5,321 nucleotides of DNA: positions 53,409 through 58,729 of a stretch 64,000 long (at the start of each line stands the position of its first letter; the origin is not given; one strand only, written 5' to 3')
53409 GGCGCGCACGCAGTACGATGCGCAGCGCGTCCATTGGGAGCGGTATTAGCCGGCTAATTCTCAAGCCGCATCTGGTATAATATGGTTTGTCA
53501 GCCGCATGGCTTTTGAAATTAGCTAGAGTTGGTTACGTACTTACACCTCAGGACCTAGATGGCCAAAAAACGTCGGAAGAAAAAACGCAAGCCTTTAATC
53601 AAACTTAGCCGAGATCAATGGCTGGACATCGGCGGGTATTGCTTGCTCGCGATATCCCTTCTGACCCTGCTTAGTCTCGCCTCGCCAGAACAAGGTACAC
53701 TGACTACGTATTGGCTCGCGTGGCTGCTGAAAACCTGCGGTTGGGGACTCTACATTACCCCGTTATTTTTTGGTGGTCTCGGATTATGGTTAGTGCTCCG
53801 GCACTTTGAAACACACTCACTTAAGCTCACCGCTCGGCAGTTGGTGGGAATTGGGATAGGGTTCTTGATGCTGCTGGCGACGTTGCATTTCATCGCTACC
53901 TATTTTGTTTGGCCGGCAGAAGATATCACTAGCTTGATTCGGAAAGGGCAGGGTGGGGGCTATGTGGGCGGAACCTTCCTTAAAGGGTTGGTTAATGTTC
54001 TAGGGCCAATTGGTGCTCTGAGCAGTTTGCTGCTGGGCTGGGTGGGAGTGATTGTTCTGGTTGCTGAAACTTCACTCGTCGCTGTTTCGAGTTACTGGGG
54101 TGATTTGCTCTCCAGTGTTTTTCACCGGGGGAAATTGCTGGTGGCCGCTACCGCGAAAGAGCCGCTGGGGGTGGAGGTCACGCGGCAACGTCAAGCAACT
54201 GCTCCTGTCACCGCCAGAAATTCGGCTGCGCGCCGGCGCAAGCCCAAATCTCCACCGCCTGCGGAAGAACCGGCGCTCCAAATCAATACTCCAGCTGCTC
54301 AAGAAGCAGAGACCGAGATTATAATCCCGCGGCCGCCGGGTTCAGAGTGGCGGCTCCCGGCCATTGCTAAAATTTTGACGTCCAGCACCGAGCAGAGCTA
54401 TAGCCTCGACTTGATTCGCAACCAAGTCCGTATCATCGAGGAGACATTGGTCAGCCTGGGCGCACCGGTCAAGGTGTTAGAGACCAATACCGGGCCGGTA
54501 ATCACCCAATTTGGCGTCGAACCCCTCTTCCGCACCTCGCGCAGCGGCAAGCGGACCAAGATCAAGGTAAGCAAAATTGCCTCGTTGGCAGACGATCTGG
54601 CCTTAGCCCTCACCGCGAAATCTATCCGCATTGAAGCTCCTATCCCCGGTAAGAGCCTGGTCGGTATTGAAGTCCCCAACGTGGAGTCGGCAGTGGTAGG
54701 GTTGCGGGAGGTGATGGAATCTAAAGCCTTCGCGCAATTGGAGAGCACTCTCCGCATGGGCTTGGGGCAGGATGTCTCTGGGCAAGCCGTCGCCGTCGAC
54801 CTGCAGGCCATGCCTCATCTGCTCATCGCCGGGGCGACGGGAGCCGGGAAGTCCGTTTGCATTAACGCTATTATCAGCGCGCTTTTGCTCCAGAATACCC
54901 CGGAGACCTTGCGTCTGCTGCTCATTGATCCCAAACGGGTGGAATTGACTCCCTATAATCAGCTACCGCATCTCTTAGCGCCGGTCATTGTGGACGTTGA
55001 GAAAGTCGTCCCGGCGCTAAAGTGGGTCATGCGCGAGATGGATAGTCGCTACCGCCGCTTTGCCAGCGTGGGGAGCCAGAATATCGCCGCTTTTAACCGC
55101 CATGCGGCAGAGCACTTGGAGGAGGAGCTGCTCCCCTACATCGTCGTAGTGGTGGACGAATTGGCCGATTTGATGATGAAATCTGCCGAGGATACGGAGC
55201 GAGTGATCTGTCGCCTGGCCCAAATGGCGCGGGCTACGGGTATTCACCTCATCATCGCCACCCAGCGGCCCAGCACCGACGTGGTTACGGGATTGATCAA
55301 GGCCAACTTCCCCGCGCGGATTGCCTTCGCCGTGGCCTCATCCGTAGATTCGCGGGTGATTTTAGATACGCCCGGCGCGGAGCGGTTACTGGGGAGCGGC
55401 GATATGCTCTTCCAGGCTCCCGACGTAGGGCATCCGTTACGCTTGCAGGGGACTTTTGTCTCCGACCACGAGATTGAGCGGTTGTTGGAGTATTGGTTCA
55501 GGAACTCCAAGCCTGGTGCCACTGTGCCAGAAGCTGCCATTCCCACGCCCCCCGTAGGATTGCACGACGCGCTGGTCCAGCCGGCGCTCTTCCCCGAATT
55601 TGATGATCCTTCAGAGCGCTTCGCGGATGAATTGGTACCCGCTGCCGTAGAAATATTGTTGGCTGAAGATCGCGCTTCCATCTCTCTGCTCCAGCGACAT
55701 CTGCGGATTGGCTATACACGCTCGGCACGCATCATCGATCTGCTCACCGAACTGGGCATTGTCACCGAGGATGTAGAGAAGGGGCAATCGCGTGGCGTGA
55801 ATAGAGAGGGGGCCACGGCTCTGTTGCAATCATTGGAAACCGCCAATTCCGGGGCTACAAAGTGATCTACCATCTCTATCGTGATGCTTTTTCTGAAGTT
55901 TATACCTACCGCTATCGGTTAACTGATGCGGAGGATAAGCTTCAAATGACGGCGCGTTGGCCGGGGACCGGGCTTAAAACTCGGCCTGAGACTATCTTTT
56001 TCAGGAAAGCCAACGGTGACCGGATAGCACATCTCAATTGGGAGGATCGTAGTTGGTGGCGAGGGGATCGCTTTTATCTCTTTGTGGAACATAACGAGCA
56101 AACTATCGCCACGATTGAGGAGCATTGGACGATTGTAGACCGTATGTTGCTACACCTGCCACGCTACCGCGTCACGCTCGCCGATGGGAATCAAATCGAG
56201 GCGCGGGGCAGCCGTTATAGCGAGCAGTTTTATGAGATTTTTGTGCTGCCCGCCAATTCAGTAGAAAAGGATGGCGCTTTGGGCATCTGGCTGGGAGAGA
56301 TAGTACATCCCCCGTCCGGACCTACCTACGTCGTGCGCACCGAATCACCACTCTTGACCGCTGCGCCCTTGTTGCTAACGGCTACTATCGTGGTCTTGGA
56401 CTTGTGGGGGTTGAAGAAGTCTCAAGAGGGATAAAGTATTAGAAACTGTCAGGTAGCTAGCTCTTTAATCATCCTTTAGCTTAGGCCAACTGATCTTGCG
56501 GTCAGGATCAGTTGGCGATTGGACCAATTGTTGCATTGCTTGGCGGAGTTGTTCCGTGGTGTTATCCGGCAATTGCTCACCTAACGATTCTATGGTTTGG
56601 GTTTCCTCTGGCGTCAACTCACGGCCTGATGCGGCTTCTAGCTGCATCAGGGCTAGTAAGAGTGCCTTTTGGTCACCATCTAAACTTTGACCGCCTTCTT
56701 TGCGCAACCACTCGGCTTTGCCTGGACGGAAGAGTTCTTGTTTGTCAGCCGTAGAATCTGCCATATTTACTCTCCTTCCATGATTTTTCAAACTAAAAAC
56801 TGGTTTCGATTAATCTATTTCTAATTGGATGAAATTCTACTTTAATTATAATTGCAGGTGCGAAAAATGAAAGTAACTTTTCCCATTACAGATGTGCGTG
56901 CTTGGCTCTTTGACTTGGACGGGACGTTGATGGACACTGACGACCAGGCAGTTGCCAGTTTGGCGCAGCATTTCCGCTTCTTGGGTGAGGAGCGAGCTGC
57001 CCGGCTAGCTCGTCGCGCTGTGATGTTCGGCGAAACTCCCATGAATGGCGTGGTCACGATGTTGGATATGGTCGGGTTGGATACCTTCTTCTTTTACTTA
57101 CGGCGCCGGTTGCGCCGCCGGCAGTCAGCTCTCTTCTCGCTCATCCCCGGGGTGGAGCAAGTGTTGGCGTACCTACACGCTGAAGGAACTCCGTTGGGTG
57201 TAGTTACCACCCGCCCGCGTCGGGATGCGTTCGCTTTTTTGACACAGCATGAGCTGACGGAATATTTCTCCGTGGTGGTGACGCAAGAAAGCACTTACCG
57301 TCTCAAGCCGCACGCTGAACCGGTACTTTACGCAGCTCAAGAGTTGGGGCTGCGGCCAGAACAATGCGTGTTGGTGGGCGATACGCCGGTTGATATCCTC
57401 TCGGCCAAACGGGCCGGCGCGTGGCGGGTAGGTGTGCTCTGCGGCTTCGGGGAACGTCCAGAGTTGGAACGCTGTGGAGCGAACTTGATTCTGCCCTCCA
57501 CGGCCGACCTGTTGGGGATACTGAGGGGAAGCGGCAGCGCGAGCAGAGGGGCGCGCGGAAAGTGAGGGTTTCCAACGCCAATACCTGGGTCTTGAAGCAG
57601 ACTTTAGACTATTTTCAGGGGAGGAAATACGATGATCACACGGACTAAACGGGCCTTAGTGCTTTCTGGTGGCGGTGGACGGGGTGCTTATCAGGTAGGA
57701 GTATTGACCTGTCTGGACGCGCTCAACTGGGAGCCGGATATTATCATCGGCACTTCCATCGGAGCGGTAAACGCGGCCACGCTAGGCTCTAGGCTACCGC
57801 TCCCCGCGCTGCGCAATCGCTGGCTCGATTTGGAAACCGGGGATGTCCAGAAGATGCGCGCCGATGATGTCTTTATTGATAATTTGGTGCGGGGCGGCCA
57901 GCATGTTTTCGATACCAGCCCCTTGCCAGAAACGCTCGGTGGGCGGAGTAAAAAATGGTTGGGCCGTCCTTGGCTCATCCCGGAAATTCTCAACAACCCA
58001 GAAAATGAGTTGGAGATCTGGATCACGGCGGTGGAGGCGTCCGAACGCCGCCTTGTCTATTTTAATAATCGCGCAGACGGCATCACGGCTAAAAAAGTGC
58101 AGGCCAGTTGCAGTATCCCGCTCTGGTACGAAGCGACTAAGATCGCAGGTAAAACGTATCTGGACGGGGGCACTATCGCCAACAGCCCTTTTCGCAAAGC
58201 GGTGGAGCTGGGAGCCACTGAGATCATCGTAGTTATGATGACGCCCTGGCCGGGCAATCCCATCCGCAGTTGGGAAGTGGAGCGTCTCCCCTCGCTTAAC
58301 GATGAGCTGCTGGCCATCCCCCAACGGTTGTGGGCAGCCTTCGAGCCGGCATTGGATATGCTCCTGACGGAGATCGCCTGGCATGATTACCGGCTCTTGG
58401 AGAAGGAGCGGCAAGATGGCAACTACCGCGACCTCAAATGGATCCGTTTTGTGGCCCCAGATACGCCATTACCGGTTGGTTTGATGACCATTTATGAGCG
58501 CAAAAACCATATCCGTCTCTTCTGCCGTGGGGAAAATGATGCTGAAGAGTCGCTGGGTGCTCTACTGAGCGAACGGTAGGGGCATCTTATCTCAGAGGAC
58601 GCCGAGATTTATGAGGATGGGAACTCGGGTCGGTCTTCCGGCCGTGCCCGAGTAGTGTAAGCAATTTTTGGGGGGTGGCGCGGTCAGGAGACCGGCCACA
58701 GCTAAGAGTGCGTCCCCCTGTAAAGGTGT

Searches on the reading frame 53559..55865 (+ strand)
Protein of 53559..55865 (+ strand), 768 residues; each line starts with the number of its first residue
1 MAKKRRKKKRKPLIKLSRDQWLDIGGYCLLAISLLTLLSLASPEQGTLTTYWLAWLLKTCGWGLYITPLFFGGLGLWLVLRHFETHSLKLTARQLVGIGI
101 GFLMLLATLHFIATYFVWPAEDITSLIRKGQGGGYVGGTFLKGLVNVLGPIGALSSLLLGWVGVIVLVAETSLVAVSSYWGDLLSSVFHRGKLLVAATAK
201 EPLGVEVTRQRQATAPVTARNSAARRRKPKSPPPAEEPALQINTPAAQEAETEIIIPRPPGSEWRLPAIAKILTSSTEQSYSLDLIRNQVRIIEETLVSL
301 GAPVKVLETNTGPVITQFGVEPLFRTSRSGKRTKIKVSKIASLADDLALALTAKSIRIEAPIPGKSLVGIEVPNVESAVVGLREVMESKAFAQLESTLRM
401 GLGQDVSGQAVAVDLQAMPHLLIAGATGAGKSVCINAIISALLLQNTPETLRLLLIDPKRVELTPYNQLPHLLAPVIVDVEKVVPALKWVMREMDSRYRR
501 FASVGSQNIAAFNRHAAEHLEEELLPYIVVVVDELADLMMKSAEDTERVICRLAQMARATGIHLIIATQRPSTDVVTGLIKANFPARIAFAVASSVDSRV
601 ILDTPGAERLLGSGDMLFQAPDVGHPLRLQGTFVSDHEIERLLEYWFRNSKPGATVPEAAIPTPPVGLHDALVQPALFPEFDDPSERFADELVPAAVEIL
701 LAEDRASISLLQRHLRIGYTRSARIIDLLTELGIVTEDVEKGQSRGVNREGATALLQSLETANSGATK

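Call 22: search_protein_families(library=pfam, proteins=[window:53559-55865:+], max_evalue=0.001)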
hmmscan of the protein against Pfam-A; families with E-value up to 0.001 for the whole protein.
window:53559-55865:+ (768 aa): 9 families
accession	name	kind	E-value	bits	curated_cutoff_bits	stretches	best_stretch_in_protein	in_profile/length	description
PF01580.24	FtsK_SpoIIIE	-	2.9e-59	200.7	24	1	382-572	2-220/221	FtsK/SpoIIIE family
PF17854.6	FtsK_alpha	-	8.1e-24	84.2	22.9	1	273-374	7-101/101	FtsK alpha domain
PF09397.16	FtsK_gamma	-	2.9e-17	62.6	30.6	1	690-741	4-55/63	Ftsk gamma domain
PF13491.11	FtsK_4TM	-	1.2e-05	25.5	23.1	1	54-180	56-170/171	4TM region of DNA translocase FtsK/SpoIIIE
PF12846.13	AAA_10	-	0.00015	21.4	27.5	0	416-460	19-59/362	AAA-like domain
PF02456.21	Adeno_IVa2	-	0.00016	21.1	21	1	407-467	75-134/370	Adenovirus IVa2 protein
PF01935.23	DUF87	-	0.00022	21.9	23.2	1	407-459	10-61/220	Helicase HerA, central domain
PF20703.3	nSTAND1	-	0.00023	21.4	27.1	1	409-568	24-159/379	Novel STAND NTPase 1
PF13401.12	AAA_22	-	0.00088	20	27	0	420-569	7-123/130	AAA domain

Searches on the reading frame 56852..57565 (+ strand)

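Call 22: search_protein_families(library=pfam, proteins=[window:56852-57565:+], max_evalue=0.001)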
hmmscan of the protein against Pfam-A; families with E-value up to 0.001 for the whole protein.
window:56852-57565:+ (237 aa): 4 families
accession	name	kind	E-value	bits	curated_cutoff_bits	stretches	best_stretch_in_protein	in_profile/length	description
PF13419.12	HAD_2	-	9.3e-34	117.5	23.8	1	19-194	2-177/178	Haloacid dehalogenase-like hydrolase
PF00702.32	Hydrolase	-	1.4e-25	91.3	26.4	1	16-189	2-191/191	haloacid dehalogenase-like hydrolase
PF13242.12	Hydrolase_like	-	1e-10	41.8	22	1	152-215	4-70/75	HAD-hyrolase-like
PF12710.13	HAD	-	3.8e-10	40.9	27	1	19-183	2-186/189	haloacid dehalogenase-like hydrolase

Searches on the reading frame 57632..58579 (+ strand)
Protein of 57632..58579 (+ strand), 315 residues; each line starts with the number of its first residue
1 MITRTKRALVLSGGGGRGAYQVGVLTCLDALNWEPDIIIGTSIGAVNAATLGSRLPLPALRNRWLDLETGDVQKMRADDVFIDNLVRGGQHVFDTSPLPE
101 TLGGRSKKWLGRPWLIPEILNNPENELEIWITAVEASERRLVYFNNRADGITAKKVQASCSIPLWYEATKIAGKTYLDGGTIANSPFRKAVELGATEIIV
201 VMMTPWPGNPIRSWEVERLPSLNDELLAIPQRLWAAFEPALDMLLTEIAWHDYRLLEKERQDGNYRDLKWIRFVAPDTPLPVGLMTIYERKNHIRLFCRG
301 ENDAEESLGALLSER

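Call 23: search_protein_families(library=pfam, proteins=[window:57632-58579:+], max_evalue=0.001)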
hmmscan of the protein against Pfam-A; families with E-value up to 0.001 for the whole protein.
window:57632-58579:+ (315 aa): 1 family
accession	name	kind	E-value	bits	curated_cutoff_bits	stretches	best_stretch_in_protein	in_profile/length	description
PF01734.28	Patatin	-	1.1e-25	91.4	27.7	1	9-190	1-190/191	Patatin-like phospholipase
